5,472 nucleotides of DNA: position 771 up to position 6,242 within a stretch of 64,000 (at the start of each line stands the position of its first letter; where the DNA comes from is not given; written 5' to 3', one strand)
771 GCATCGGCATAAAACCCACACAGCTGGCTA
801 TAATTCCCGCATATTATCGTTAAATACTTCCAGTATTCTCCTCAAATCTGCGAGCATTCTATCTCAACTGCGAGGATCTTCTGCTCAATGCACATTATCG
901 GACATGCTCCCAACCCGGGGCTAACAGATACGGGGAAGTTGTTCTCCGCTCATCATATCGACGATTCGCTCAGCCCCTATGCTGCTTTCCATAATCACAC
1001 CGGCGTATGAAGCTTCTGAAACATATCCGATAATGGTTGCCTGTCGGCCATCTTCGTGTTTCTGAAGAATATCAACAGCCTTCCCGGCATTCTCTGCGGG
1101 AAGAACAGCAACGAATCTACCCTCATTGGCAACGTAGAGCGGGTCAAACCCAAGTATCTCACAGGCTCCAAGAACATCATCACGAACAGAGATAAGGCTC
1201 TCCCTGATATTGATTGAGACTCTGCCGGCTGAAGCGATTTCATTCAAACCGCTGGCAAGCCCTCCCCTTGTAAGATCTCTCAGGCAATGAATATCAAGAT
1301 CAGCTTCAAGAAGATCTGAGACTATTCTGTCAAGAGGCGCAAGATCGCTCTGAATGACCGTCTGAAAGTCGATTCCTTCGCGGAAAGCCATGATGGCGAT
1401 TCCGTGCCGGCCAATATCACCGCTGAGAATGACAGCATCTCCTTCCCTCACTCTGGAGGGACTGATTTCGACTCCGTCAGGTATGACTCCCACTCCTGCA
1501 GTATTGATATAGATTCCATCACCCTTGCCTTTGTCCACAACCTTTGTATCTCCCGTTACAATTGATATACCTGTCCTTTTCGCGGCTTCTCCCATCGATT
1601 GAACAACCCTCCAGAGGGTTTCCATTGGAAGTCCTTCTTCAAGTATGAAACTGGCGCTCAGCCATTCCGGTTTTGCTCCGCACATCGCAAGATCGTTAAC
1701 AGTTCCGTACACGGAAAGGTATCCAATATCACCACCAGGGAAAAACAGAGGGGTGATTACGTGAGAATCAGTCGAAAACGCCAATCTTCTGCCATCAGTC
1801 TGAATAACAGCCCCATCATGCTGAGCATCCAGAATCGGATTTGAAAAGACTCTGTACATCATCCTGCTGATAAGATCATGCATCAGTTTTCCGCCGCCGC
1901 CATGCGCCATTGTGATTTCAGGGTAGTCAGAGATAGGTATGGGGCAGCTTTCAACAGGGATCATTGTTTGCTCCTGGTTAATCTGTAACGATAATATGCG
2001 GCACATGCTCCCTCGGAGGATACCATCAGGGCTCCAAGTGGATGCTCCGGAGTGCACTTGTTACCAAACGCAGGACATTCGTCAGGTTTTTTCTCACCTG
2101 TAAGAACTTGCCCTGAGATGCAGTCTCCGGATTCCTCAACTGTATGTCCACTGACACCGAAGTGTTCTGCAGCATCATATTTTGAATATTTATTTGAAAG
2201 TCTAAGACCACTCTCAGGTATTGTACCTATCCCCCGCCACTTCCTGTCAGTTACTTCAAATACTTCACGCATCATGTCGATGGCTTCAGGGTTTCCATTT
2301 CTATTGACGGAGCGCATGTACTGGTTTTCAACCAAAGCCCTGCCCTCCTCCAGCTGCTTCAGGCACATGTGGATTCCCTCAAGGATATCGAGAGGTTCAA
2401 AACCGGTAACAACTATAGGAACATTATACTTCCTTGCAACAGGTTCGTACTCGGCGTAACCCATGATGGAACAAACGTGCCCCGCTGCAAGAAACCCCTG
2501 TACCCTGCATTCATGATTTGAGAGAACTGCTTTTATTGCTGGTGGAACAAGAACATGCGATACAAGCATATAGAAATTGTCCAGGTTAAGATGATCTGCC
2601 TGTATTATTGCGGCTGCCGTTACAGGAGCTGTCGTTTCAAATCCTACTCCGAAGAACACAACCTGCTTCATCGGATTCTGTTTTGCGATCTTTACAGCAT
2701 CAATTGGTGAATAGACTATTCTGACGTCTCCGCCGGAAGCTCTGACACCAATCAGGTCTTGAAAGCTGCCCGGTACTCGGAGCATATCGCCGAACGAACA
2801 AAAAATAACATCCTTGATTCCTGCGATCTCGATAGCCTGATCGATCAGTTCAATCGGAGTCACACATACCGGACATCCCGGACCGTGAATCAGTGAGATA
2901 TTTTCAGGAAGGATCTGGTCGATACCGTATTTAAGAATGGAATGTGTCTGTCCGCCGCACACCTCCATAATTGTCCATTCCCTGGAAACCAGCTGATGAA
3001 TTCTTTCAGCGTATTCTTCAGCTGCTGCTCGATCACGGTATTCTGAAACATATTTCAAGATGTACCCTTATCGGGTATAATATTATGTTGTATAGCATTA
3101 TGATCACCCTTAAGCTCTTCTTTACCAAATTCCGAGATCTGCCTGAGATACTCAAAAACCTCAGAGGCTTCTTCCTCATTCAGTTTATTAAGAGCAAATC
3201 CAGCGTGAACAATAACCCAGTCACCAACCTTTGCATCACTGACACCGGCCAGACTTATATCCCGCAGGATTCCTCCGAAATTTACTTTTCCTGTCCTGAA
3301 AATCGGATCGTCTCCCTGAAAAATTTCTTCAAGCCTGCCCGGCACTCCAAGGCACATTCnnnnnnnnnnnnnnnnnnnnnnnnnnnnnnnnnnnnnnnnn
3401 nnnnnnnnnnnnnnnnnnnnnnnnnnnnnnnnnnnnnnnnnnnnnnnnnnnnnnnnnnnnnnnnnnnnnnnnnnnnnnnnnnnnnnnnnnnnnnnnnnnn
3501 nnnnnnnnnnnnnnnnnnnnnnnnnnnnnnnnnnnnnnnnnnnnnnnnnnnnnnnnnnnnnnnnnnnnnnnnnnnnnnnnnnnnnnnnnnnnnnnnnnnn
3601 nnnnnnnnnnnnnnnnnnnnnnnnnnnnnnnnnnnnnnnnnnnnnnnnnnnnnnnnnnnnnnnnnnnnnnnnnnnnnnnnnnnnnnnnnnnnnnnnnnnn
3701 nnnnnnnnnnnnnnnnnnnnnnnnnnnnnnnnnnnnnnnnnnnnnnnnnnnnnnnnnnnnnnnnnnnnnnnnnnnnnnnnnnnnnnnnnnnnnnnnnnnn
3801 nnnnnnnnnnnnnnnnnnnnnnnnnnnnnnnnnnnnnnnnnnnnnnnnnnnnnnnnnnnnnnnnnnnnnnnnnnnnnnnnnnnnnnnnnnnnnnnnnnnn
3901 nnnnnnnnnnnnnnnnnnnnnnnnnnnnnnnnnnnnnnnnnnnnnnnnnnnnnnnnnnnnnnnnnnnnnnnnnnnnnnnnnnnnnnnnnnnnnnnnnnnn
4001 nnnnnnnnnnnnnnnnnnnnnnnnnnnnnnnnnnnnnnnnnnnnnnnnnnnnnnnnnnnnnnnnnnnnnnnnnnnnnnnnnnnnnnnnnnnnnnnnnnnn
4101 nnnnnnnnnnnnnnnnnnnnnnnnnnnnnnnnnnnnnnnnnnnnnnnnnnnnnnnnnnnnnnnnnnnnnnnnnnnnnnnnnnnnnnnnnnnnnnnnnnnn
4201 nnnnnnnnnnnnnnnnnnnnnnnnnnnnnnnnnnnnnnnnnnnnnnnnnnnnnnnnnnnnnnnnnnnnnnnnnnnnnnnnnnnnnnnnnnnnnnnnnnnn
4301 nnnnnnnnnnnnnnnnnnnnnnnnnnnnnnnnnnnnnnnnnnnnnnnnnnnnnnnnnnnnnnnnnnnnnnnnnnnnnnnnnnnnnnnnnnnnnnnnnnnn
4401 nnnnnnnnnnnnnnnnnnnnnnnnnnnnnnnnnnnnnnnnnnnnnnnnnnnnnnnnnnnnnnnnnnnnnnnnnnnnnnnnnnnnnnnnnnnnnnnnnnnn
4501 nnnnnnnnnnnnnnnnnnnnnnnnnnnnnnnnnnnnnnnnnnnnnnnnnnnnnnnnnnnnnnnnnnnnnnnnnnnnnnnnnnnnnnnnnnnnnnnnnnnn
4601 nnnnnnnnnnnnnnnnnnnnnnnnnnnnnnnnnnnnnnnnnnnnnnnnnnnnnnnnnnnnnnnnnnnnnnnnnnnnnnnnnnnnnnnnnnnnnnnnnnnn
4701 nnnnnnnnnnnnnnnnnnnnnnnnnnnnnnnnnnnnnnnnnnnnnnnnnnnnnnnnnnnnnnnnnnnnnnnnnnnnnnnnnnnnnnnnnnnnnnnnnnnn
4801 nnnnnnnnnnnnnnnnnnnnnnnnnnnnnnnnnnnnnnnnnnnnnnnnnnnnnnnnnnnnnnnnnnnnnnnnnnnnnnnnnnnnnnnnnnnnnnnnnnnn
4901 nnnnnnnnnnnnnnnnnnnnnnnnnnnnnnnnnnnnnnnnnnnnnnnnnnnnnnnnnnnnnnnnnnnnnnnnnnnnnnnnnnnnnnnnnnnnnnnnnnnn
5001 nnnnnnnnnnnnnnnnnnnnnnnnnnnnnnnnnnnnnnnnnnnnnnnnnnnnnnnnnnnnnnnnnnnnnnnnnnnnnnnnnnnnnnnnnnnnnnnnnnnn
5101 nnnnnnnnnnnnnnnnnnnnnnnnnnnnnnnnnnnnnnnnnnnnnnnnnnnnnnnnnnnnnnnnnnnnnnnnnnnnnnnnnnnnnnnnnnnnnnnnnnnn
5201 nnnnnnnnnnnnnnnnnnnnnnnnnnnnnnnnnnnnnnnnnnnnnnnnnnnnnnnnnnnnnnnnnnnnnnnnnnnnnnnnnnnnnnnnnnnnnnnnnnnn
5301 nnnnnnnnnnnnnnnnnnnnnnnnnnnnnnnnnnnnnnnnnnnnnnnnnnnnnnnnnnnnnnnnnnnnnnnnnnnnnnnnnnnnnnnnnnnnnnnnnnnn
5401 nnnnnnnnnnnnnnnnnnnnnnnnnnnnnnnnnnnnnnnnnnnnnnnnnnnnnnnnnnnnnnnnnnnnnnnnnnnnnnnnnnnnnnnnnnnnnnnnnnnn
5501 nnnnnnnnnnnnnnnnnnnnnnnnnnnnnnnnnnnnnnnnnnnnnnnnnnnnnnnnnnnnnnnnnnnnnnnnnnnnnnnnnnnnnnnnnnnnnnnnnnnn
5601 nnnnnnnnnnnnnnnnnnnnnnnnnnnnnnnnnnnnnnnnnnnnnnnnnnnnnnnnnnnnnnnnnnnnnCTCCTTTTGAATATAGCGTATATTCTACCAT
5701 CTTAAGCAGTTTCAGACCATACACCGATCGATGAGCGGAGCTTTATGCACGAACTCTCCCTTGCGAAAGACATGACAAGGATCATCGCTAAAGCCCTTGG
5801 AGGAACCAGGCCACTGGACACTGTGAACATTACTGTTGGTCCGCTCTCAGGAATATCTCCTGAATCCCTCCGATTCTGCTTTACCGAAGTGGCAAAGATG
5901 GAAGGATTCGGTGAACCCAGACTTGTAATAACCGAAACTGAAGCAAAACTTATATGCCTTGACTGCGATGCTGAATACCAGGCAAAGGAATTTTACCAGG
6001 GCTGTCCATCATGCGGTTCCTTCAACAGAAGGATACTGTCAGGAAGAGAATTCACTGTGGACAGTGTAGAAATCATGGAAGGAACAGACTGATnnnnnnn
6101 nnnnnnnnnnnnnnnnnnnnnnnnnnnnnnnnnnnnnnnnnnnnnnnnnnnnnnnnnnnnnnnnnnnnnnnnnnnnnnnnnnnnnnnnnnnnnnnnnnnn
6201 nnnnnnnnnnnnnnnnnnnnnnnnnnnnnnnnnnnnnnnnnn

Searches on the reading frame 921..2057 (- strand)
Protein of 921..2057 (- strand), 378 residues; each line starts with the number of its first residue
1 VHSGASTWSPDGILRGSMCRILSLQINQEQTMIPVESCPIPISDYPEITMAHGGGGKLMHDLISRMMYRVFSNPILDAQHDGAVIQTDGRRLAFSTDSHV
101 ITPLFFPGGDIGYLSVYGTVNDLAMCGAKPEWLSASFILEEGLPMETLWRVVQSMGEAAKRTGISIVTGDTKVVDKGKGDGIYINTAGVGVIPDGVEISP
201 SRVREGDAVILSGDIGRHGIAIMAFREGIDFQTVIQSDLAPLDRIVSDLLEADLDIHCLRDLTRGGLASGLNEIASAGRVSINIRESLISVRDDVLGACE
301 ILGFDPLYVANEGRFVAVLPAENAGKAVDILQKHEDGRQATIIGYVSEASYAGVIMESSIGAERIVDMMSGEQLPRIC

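Call 82: search_protein_families(library=ncbifam, proteins=[window:921-2057:-], max_evalue=1e-10)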
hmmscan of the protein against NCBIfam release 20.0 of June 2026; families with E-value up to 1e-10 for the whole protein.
window:921-2057:- (378 aa): 4 families
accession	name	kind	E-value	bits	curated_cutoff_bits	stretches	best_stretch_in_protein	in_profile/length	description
TIGR02124.1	hypE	equivalog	1.7e-137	457.8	251.6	1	48-378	2-332/332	hydrogenase expression/formation protein HypE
TIGR01379.1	thiL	equivalog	1.7e-25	89.7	184.15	1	61-351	4-298/320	thiamine-phosphate kinase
NF004353.0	PRK05731.2-2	equivalog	6.3e-17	61.6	301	1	66-311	8-247/311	thiamine-phosphate kinase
NF004351.0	PRK05731.1-4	equivalog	1.1e-16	60.8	324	1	65-308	22-266/321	thiamine-phosphate kinase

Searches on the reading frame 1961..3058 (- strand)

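Call 82: search_protein_families(library=ncbifam, proteins=[window:1961-3058:-], max_evalue=1e-10)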
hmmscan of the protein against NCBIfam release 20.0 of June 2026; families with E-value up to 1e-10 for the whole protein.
window:1961-3058:- (365 aa): 1 family
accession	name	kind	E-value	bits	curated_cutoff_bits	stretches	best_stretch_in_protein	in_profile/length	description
TIGR00075.1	hypD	equivalog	1e-153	511.7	192.8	1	2-362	5-370/372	hydrogenase formation protein HypD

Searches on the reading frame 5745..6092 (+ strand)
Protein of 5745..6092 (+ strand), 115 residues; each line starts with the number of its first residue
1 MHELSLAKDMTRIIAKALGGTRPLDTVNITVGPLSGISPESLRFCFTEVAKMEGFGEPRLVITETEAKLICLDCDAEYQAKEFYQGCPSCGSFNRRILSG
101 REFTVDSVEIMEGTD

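Call 82: search_protein_families(library=ncbifam, proteins=[window:5745-6092:+], max_evalue=1e-10)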
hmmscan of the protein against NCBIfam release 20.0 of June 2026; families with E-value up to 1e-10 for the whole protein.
window:5745-6092:+ (115 aa): 2 families
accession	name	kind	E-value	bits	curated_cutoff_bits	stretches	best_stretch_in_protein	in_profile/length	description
TIGR00100.1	hypA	equivalog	2.1e-20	72.9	88.1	1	1-110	1-113/116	hydrogenase maturation nickel metallochaperone HypA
NF001976.0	PRK00762.1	equivalog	9.6e-13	48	146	1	1-111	1-119/124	hydrogenase maturation nickel metallochaperone HypA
